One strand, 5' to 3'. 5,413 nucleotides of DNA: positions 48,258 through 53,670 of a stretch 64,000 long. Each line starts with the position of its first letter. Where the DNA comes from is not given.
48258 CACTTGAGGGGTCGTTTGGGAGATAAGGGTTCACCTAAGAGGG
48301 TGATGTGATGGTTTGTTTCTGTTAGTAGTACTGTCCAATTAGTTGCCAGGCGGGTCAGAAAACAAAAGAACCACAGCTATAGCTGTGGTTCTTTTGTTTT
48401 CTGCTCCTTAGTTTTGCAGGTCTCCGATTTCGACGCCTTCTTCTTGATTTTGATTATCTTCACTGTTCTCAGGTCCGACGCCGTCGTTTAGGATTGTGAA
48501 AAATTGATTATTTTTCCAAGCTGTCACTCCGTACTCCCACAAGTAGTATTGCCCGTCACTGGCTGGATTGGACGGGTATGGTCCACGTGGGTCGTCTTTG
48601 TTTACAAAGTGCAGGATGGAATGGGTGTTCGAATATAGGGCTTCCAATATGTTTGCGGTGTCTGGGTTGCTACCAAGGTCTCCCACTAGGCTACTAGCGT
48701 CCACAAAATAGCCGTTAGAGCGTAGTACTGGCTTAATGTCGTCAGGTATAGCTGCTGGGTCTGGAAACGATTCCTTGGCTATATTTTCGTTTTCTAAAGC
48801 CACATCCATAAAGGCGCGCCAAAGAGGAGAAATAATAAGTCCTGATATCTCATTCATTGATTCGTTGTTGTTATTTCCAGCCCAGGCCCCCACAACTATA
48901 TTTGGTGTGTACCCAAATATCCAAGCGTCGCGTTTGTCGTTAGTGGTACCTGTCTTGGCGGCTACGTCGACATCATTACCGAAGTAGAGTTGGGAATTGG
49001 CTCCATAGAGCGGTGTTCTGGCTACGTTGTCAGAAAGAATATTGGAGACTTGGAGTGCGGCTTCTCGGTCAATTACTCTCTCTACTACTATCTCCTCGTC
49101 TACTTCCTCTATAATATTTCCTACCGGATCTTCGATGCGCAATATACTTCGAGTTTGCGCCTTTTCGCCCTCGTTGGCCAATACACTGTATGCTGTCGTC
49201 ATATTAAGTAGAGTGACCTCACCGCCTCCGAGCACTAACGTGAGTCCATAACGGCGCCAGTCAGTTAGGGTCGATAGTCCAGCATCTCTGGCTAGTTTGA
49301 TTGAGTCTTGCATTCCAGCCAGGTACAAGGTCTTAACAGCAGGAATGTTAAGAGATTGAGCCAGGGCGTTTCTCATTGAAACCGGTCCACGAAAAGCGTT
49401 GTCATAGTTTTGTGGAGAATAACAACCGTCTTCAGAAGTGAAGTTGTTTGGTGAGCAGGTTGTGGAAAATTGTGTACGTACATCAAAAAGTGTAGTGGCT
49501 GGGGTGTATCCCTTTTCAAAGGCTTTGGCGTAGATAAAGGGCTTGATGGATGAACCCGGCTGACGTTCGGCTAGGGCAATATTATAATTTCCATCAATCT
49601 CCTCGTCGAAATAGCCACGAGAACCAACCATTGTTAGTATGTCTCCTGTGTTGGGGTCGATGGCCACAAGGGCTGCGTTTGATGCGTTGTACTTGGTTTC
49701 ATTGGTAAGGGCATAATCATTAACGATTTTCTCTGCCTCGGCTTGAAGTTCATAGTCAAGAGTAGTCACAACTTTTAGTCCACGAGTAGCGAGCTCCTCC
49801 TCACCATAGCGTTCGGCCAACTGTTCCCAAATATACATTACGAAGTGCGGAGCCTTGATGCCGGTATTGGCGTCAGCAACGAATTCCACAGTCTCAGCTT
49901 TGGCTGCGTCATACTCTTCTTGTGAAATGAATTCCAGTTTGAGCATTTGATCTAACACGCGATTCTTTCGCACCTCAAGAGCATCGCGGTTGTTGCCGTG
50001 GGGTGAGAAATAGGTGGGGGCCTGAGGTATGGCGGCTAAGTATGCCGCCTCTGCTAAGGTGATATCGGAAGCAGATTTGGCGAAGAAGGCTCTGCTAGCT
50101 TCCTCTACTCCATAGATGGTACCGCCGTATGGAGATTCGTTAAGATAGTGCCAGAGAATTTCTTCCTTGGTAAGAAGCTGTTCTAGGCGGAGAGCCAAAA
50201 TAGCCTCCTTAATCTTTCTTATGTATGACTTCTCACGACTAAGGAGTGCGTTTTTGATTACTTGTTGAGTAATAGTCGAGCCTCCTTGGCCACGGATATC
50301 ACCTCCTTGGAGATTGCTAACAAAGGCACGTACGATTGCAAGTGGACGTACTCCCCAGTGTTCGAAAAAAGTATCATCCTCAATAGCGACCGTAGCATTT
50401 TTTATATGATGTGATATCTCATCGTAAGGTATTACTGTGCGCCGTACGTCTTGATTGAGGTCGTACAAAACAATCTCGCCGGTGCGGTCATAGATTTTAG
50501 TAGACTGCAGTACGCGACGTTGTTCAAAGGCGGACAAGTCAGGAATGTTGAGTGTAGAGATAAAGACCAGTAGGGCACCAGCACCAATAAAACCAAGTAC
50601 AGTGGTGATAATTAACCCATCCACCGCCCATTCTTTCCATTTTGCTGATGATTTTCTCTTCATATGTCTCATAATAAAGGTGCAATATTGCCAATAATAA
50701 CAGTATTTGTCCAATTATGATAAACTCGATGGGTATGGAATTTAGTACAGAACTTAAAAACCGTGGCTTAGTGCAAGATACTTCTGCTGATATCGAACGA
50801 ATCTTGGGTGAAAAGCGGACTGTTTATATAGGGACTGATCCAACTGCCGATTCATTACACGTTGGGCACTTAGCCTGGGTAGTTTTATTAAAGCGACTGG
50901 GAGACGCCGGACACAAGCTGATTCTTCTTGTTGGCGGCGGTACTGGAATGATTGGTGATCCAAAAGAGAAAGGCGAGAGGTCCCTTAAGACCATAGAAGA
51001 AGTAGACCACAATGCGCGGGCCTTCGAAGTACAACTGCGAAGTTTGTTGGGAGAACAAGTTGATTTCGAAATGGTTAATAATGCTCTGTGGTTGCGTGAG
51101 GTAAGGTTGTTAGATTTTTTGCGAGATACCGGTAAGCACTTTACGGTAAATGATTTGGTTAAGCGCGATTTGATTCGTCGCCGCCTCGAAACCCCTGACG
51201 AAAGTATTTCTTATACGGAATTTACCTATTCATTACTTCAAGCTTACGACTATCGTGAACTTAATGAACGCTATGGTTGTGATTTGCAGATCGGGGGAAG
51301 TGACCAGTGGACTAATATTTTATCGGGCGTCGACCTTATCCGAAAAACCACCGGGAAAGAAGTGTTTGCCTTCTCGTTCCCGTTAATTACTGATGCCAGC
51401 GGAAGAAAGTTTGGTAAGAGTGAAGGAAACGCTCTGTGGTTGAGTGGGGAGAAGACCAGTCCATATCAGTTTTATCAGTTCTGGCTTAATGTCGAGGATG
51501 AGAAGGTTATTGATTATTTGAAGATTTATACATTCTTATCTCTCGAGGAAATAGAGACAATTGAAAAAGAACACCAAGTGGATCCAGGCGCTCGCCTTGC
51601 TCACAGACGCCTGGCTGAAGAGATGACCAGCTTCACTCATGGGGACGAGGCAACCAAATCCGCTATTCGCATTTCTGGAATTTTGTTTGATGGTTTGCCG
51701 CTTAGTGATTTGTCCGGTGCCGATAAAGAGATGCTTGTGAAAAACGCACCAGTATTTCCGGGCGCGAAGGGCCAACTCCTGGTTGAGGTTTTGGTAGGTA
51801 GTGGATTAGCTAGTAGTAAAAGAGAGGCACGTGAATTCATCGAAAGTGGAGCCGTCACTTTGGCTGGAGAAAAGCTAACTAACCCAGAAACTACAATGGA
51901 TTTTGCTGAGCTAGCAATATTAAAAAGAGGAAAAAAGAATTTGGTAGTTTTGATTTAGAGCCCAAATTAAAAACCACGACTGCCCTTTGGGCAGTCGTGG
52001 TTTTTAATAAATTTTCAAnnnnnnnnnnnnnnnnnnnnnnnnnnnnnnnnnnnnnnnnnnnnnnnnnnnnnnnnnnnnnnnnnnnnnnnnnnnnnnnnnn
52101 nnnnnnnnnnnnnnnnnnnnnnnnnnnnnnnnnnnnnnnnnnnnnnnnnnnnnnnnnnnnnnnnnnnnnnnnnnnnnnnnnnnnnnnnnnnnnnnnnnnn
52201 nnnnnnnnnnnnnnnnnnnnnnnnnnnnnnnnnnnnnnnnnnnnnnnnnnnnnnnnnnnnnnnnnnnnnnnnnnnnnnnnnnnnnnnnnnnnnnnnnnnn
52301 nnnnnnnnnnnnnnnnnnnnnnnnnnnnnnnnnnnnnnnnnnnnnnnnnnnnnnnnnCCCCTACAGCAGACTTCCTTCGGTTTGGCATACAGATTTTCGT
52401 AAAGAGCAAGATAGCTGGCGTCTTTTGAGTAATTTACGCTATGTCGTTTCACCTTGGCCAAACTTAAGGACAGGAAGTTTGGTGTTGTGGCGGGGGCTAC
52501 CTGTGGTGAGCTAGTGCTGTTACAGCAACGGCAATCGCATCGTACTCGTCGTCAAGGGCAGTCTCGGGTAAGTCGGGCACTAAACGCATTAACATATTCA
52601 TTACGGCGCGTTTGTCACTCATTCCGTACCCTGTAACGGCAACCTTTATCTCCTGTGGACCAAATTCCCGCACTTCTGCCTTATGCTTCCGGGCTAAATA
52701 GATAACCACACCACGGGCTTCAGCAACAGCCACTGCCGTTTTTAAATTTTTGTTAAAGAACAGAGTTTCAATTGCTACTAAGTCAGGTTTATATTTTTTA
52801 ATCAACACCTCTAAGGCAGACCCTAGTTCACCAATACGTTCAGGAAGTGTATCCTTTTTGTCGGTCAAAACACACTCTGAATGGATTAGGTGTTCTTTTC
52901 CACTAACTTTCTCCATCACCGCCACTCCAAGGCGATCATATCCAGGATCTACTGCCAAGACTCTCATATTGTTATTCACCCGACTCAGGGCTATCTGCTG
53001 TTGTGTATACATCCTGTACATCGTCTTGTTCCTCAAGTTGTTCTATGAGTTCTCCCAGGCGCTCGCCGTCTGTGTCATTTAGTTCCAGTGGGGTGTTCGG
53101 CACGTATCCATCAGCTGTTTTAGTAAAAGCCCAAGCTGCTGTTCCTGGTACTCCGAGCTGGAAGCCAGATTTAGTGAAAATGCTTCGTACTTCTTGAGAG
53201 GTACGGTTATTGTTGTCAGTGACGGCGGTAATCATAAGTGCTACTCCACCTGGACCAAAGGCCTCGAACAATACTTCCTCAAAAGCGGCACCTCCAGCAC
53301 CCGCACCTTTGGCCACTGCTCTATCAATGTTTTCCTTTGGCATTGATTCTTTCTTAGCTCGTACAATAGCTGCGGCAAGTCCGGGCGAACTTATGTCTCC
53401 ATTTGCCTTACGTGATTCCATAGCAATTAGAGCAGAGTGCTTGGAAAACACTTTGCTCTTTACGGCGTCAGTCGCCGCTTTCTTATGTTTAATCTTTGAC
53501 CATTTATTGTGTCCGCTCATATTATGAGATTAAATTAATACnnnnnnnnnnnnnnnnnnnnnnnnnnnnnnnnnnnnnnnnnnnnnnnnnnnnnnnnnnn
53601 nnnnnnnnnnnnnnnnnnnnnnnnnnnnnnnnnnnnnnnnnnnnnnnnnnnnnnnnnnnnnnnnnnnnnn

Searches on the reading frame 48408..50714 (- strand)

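Call 28: search_protein_families(library=pfam, proteins=[window:48408-50714:-], max_evalue=0.00001)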
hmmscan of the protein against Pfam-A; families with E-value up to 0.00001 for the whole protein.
window:48408-50714:- (768 aa): 2 families
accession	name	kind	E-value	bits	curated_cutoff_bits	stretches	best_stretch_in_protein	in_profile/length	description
PF00912.28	Transgly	-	2.3e-59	200.2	27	1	84-257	6-177/178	Transglycosylase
PF00905.27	Transpeptidase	-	7.3e-22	78.4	22.1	1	348-604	2-266/299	Penicillin binding protein transpeptidase domain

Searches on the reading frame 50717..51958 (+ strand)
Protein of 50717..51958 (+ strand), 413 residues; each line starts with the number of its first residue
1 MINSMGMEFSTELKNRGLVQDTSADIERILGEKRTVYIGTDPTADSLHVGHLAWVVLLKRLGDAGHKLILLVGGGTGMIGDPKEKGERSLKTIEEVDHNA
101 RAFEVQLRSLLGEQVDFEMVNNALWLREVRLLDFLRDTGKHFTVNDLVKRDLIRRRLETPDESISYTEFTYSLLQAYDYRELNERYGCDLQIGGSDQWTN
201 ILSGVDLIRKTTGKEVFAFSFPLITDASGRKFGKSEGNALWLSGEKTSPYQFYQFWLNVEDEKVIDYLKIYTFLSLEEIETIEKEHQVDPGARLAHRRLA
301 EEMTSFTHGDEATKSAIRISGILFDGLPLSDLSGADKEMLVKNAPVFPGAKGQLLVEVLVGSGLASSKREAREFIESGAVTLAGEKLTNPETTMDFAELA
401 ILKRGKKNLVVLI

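Call 28: search_protein_families(library=pfam, proteins=[window:50717-51958:+], max_evalue=0.00001)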
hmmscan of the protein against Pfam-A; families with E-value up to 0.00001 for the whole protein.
window:50717-51958:+ (413 aa): 3 families
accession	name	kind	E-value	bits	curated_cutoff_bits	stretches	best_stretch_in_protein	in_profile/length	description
PF00579.31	tRNA-synt_1b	-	2.7e-70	237.4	21.1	1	33-320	5-287/292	tRNA synthetases class I (W and Y)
PF22421.1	SYY_C-terminal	-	8.6e-13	48.4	27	1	342-410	7-81/83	Tyrosine--tRNA ligase SYY-like C-terminal domain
PF01479.30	S4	-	2.7e-07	30.7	22.8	1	355-392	3-40/48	S4 domain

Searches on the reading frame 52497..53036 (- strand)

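Call 35: search_protein_families(library=pfam, proteins=[window:52497-53036:-], max_evalue=0.00001)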
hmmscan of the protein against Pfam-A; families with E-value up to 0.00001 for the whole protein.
window:52497-53036:- (179 aa): 1 family
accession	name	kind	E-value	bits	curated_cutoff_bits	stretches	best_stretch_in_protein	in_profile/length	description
PF02075.23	RuvC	-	1.4e-33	116.3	22.2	1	26-173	1-147/148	Crossover junction endodeoxyribonuclease RuvC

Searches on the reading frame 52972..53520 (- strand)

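Call 35: search_protein_families(library=pfam, proteins=[window:52972-53520:-], max_evalue=0.00001)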
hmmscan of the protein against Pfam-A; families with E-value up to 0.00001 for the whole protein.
window:52972-53520:- (182 aa): 2 families
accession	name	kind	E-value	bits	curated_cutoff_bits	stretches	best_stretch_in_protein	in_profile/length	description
PF01709.26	Transcrip_reg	-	1.8e-26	93.3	27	2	80-135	1-56/160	TACO1/YebC second and third domain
PF20772.2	TACO1_YebC_N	-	1.5e-20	73.9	36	1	5-74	1-72/73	TACO1/YebC protein N-terminal domain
